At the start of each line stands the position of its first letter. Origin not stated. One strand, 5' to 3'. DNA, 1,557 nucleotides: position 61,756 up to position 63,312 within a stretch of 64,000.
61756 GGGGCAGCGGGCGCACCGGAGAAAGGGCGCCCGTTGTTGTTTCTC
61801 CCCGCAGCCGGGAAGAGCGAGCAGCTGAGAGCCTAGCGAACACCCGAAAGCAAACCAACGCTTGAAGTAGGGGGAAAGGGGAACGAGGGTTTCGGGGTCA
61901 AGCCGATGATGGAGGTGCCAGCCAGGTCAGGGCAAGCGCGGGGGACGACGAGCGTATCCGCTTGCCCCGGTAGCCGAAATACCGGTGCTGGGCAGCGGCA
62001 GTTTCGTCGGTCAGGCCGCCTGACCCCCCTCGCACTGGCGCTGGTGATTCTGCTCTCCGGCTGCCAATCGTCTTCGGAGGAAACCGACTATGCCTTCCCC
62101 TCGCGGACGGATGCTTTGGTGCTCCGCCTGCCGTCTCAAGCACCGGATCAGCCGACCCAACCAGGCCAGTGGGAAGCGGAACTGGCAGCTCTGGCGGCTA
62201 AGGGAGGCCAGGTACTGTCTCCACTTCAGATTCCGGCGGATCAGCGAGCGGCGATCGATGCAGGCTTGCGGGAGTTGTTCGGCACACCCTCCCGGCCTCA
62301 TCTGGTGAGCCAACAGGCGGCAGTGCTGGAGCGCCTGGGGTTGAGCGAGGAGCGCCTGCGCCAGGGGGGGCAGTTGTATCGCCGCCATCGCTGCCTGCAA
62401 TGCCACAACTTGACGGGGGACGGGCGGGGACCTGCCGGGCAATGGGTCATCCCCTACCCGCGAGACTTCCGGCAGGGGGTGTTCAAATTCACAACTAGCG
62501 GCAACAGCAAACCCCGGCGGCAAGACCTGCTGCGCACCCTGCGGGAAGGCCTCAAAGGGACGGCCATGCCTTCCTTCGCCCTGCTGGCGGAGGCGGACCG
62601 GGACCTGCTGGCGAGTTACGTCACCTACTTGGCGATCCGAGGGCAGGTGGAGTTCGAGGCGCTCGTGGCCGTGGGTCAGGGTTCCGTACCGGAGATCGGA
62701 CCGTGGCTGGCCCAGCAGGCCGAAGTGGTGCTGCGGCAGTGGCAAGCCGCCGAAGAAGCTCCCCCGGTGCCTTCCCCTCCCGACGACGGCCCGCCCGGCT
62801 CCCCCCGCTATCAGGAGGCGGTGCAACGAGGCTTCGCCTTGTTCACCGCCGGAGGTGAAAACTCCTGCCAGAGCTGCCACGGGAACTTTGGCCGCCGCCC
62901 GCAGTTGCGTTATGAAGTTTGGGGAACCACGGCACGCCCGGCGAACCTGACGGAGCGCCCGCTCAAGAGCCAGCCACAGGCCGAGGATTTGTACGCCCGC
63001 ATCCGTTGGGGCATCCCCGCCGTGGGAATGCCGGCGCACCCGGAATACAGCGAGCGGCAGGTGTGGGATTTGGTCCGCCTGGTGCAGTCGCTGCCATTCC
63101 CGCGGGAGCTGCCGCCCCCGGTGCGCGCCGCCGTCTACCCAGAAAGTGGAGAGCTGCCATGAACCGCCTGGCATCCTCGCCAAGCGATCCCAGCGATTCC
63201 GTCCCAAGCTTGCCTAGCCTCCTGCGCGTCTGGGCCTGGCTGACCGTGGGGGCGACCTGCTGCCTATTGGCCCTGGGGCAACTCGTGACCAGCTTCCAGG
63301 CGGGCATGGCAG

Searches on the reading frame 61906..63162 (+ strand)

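Call 34: search_protein_families(library=pfam, proteins=[window:61906-63162:+], max_evalue=0.001)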
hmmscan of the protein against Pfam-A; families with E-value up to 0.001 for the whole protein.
window:61906-63162:+ (418 aa): 2 families
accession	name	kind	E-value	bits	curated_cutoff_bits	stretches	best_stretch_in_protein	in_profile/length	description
PF13442.11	Cytochrome_CBB3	-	2.5e-14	53.8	27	2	305-391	2-66/68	Cytochrome C oxidase, cbb3-type, subunit III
PF00034.26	Cytochrom_C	-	9e-11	43.4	21.3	1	307-396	2-89/90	Cytochrome c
